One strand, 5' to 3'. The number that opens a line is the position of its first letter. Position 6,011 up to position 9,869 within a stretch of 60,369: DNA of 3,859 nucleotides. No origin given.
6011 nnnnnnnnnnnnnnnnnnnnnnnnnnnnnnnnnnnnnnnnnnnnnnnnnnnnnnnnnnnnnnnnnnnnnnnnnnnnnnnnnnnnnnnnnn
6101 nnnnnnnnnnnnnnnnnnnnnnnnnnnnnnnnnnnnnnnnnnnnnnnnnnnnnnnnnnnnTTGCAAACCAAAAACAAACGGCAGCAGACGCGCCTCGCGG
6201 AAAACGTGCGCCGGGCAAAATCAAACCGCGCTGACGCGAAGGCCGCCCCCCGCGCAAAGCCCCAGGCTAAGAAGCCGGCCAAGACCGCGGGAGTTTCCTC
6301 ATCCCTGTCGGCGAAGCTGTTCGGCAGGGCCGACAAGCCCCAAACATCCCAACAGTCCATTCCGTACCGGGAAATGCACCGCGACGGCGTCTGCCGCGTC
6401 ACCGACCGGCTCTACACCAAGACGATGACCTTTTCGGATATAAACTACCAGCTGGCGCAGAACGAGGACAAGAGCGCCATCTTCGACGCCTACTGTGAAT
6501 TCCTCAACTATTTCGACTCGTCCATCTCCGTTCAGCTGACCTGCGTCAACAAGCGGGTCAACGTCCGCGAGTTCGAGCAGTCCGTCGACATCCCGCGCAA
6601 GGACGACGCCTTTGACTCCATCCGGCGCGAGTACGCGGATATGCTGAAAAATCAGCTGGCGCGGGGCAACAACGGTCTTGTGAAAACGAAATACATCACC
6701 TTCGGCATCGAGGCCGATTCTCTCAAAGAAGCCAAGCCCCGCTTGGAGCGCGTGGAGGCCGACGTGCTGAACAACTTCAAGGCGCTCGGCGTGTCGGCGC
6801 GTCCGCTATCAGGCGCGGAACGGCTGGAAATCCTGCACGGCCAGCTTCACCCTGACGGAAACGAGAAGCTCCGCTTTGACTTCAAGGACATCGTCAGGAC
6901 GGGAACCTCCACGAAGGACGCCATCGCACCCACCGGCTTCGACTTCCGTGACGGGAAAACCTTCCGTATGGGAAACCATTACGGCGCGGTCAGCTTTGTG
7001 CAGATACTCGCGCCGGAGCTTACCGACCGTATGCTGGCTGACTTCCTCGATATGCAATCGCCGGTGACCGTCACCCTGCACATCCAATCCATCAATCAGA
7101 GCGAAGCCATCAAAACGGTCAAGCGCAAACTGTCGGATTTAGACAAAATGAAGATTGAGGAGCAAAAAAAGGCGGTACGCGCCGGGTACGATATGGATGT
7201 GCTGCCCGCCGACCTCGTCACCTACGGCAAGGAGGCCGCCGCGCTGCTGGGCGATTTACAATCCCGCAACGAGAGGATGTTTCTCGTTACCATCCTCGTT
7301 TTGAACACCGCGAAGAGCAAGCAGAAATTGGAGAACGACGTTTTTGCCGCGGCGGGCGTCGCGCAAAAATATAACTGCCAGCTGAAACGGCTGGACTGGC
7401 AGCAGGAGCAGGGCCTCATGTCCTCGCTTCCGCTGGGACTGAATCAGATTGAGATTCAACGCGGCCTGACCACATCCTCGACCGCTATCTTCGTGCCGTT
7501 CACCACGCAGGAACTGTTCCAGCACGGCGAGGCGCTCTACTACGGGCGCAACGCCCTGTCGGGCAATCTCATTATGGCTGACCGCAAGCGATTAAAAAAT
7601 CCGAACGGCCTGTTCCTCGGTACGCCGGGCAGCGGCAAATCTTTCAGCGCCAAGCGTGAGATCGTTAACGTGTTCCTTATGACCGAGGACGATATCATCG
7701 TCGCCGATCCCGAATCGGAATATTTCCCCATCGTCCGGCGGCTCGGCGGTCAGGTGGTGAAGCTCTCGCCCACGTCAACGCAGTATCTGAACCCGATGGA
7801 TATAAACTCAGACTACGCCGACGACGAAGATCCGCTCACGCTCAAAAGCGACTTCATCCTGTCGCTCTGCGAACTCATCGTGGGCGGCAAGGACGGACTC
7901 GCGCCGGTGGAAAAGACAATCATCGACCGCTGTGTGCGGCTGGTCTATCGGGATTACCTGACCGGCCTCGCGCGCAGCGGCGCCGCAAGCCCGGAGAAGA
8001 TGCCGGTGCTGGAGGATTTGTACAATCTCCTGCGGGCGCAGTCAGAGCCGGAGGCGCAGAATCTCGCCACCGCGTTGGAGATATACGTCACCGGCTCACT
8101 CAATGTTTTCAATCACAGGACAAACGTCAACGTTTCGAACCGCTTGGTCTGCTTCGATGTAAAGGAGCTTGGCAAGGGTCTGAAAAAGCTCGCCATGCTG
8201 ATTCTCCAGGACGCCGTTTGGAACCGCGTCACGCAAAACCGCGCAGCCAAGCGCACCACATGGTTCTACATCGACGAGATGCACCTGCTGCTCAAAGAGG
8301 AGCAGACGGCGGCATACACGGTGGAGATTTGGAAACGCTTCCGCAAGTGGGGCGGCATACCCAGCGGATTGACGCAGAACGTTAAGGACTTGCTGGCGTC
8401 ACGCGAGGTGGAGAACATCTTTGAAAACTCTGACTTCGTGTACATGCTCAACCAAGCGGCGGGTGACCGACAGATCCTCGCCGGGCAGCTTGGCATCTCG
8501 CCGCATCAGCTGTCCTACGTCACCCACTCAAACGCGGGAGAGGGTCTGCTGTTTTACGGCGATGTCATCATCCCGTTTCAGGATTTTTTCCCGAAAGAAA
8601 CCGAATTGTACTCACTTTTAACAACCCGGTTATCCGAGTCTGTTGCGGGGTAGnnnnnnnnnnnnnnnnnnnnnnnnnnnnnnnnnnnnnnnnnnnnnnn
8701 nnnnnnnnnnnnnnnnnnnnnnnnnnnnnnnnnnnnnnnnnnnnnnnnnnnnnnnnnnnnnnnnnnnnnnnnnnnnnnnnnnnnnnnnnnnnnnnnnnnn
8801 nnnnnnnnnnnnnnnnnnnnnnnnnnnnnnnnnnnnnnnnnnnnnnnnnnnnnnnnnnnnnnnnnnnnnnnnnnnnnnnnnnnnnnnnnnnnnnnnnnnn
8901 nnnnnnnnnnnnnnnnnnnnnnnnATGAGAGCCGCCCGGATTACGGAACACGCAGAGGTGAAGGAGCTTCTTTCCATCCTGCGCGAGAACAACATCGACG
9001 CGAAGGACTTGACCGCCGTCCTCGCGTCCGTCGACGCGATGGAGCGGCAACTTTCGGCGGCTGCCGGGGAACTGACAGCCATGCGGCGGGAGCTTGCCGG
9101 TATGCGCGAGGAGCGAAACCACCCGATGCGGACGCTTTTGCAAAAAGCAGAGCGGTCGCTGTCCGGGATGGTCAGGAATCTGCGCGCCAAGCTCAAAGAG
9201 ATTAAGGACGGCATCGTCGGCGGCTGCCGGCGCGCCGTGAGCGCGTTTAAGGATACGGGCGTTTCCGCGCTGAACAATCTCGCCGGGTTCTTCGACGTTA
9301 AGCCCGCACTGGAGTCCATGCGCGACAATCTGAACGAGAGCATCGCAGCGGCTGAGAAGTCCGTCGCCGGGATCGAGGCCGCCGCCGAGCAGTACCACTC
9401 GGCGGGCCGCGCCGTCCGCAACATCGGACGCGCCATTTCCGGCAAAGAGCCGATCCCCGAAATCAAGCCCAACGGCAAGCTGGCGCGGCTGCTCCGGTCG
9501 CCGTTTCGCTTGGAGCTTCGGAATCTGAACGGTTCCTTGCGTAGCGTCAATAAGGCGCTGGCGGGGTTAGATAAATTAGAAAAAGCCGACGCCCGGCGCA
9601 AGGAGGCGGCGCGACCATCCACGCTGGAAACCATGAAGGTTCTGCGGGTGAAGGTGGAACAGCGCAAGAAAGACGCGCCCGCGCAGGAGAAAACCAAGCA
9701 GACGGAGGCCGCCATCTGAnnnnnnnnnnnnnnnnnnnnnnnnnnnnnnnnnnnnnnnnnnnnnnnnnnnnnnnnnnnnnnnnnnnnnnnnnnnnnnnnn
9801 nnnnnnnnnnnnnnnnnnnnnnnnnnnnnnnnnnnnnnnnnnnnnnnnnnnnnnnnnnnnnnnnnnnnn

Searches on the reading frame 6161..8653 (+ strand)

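Call 20: search_protein_families(library=pfam, proteins=[window:6161-8653:+], max_evalue=0.001)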
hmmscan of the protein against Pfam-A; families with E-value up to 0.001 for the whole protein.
window:6161-8653:+ (830 aa): 3 families
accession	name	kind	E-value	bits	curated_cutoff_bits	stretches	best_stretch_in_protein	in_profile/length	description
PF19044.6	P-loop_TraG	-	2.6e-10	40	25.8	1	476-767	25-320/413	TraG P-loop domain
PF12846.13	AAA_10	-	0.00013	21.6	27.5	1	476-561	17-95/362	AAA-like domain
PF01935.23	DUF87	-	0.00055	20.5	23.2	0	486-549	29-93/220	Helicase HerA, central domain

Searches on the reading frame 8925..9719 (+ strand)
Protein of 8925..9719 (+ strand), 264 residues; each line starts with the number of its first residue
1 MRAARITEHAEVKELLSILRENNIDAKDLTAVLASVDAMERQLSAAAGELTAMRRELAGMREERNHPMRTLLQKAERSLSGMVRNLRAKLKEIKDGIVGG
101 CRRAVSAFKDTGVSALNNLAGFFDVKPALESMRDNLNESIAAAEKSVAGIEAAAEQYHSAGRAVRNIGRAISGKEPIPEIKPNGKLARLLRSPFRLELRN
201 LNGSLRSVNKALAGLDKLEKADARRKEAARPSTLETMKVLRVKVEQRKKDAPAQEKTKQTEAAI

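Call 20: search_protein_families(library=pfam, proteins=[window:8925-9719:+], max_evalue=0.001)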
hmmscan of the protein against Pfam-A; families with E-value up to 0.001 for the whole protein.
window:8925-9719:+ (264 aa): 1 family
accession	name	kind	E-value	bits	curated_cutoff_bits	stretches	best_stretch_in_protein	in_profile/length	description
PF20379.3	DUF6674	-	1.1e-60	205.8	28.5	1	8-258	1-250/251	Family of unknown function (DUF6674)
